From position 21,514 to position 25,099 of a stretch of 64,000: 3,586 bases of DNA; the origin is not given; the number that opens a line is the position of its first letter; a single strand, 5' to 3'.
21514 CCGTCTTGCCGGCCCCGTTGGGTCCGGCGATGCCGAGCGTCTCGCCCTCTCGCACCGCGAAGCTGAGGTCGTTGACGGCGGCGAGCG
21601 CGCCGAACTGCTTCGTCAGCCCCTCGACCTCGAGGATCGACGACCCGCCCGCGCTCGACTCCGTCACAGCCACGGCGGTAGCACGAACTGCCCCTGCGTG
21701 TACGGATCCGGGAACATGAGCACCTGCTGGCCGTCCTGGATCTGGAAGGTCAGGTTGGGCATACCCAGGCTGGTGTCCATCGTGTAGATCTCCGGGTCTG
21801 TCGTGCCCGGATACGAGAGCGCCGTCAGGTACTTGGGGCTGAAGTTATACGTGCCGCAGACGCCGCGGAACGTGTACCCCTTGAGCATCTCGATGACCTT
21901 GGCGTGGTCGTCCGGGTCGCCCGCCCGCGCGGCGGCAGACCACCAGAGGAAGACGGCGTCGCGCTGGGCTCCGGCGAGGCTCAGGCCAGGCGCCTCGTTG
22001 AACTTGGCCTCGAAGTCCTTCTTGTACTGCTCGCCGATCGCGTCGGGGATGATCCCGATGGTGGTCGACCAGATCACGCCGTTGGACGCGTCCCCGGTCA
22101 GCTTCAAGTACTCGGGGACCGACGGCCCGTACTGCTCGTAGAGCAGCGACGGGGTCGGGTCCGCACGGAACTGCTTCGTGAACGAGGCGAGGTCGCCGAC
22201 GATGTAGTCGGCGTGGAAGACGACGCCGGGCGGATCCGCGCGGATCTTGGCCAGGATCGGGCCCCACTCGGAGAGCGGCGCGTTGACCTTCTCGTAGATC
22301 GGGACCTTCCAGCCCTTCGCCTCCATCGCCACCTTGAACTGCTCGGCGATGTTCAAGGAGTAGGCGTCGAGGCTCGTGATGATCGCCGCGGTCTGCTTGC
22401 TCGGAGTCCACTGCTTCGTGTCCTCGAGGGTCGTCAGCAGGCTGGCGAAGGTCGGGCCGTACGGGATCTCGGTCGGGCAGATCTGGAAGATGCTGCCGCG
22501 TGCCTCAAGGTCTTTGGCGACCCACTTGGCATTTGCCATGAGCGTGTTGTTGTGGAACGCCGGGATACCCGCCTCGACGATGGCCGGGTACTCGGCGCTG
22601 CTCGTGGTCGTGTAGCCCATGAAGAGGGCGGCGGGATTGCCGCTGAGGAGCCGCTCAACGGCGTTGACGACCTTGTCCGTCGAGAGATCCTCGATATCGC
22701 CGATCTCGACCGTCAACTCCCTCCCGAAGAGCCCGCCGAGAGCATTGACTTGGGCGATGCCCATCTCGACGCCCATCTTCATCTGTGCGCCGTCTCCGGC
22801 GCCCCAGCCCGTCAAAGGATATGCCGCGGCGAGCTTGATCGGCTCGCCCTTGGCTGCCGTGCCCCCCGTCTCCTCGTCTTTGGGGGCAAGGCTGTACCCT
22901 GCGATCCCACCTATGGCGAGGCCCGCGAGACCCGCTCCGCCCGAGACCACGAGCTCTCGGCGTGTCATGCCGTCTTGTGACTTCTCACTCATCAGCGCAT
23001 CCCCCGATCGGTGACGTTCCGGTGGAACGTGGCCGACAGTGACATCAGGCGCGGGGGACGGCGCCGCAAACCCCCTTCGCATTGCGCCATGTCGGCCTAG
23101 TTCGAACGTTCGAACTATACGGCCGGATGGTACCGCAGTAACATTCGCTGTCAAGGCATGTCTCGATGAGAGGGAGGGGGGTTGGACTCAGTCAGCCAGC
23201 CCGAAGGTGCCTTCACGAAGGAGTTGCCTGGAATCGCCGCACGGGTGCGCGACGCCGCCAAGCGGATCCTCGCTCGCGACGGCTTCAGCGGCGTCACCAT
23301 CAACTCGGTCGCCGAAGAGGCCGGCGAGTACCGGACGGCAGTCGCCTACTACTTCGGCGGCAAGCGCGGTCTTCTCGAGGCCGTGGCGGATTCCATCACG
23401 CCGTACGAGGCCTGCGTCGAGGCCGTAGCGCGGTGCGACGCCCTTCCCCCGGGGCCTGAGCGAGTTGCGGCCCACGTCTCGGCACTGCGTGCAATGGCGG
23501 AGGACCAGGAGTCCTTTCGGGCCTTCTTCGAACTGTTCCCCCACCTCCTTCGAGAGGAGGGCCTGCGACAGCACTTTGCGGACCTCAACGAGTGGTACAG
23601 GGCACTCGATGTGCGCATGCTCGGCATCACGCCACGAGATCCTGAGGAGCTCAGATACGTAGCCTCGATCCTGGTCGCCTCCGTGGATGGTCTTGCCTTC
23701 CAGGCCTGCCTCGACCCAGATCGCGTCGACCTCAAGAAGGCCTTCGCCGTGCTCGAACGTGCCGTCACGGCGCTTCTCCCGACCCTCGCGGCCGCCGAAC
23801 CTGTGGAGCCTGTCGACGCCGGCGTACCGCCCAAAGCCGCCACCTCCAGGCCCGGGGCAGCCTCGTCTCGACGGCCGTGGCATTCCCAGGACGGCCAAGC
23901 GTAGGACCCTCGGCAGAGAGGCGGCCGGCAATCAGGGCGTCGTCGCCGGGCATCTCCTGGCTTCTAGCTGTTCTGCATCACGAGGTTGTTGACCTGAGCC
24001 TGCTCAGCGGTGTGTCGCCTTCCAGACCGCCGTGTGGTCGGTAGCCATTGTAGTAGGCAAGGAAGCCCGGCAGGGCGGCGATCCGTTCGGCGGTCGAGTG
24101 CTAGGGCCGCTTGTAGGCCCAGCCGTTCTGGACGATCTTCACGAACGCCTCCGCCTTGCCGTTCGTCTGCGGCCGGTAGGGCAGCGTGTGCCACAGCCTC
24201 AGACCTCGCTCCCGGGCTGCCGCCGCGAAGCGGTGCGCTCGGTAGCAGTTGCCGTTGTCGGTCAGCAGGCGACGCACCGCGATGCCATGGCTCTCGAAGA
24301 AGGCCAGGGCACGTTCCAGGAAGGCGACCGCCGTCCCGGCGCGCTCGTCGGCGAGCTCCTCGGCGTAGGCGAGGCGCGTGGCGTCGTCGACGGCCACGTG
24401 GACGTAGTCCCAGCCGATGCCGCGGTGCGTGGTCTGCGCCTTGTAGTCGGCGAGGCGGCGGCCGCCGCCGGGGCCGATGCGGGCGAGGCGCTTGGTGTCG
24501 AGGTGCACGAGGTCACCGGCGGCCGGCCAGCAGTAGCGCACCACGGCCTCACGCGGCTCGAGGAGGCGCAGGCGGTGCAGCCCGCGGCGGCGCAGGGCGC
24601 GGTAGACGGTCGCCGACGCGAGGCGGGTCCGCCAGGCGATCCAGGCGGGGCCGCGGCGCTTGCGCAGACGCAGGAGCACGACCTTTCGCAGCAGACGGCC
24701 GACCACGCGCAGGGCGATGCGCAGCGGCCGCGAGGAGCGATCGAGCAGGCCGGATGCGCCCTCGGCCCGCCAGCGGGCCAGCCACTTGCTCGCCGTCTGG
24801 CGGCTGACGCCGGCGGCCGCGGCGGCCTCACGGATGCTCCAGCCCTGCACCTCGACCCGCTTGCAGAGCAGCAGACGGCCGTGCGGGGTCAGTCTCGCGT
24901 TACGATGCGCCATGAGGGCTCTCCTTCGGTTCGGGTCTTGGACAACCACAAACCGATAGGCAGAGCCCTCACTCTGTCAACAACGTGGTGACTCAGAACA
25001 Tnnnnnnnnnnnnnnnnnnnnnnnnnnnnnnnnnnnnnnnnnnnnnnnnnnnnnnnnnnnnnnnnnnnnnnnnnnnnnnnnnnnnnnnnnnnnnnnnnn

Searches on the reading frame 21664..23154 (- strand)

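Call 21: search_protein_families(library=pfam, proteins=[window:21664-23154:-], max_evalue=0.001)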
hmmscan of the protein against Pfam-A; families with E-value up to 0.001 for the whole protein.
window:21664-23154:- (496 aa): 2 families
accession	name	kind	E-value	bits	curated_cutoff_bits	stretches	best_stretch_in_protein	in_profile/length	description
PF13458.12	Peripla_BP_6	-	2.9e-29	103.2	31.7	1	105-440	1-324/343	Periplasmic binding protein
PF13433.12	Peripla_BP_5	-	0.00034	20.3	27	0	107-185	2-80/363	Periplasmic binding protein domain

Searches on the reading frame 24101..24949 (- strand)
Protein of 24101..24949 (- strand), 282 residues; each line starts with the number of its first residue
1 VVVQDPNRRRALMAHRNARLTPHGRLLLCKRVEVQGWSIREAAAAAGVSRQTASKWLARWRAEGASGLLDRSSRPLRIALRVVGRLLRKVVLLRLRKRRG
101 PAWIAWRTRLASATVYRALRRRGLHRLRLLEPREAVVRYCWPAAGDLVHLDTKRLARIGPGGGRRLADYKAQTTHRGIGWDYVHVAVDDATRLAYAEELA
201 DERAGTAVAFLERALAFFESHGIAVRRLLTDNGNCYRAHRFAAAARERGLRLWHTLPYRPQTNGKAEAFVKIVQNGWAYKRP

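Call 20: search_protein_families(library=pfam, proteins=[window:24101-24949:-], max_evalue=0.001)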
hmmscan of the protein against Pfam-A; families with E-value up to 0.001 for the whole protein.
window:24101-24949:- (282 aa): 7 families
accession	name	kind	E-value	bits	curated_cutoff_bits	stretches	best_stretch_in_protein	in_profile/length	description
PF13011.12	LZ_Tnp_IS481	-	5.9e-20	71.8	22.2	1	14-77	3-66/85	leucine-zipper of insertion element IS481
PF00665.32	rve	-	1.2e-12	48.4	32.6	1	177-260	22-102/102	Integrase core domain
PF13518.12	HTH_28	-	1.8e-11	44.4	25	1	35-75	11-51/52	Helix-turn-helix domain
PF13551.12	HTH_29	-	2.9e-09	37.3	28.1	1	35-75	10-53/64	Winged helix-turn helix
PF13384.12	HTH_23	-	4e-09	36.5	24.6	1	35-69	16-50/50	Homeodomain-like domain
PF13565.12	HTH_32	-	4.2e-05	24.5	33.7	1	52-119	1-73/73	Homeodomain-like domain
PF01381.28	HTH_3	-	0.00038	20.9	23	1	35-57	8-30/55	Helix-turn-helix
